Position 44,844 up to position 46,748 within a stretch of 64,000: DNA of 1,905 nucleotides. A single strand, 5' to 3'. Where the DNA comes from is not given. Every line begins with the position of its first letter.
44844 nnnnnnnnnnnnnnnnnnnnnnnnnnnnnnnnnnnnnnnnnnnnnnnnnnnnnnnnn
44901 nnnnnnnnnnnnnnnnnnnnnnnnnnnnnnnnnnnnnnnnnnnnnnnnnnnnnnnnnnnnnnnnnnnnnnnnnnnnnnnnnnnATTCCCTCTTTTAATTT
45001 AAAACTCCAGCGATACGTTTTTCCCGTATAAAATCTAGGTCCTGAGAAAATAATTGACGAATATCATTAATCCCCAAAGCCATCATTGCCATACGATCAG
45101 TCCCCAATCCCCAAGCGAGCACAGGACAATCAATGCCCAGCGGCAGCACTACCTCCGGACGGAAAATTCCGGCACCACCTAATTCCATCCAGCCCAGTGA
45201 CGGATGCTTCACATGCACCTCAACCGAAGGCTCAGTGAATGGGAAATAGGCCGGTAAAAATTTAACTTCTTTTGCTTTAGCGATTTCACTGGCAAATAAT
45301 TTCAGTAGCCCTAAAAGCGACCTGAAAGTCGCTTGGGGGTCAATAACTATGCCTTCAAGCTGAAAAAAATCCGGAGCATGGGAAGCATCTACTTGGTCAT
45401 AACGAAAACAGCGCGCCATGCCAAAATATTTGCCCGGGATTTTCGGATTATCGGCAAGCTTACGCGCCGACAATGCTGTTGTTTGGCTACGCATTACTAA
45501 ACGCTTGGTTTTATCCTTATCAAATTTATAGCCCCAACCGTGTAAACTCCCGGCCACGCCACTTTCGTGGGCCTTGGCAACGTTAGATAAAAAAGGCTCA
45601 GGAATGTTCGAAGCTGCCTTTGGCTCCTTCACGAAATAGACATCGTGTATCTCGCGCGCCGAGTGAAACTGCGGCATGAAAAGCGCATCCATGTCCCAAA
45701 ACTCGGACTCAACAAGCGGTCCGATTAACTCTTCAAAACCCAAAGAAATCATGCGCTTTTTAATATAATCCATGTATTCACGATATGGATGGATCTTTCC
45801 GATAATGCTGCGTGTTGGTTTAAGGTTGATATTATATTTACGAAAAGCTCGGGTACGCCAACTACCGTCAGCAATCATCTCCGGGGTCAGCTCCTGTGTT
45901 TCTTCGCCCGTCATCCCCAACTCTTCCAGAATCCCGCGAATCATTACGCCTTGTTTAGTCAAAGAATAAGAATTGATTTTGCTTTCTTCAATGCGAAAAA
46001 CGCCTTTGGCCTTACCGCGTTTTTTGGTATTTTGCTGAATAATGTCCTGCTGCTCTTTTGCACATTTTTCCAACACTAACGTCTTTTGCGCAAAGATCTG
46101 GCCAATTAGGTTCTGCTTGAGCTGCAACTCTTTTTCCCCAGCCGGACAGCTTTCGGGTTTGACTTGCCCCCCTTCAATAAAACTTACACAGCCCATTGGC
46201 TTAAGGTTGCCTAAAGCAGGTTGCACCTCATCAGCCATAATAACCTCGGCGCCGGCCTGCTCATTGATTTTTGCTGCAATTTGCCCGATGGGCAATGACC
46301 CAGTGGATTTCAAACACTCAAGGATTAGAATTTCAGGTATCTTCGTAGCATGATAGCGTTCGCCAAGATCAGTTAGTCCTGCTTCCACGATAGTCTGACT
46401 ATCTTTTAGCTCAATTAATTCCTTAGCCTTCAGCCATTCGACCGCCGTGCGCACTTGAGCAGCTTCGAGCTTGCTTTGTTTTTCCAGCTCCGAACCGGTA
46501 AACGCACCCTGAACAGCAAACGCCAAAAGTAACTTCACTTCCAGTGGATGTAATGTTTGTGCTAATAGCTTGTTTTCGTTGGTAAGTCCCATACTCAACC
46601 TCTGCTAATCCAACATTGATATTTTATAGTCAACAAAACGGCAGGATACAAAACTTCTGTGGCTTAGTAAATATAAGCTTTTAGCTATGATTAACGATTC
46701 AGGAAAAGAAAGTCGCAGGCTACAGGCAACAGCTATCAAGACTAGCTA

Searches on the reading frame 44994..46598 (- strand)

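Call 24: search_protein_families(library=pfam, proteins=[window:44994-46598:-])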
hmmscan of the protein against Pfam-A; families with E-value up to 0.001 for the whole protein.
window:44994-46598:- (534 aa): 2 families
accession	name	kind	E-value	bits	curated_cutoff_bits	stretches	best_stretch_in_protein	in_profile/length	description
PF01409.25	tRNA-synt_2d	-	1.2e-80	270.9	19.8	1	254-526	1-245/246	tRNA synthetases class II core domain (F)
PF00152.25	tRNA-synt_2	-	4.3e-05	23.2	25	0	390-415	93-118/308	tRNA synthetases class II (D, K and N)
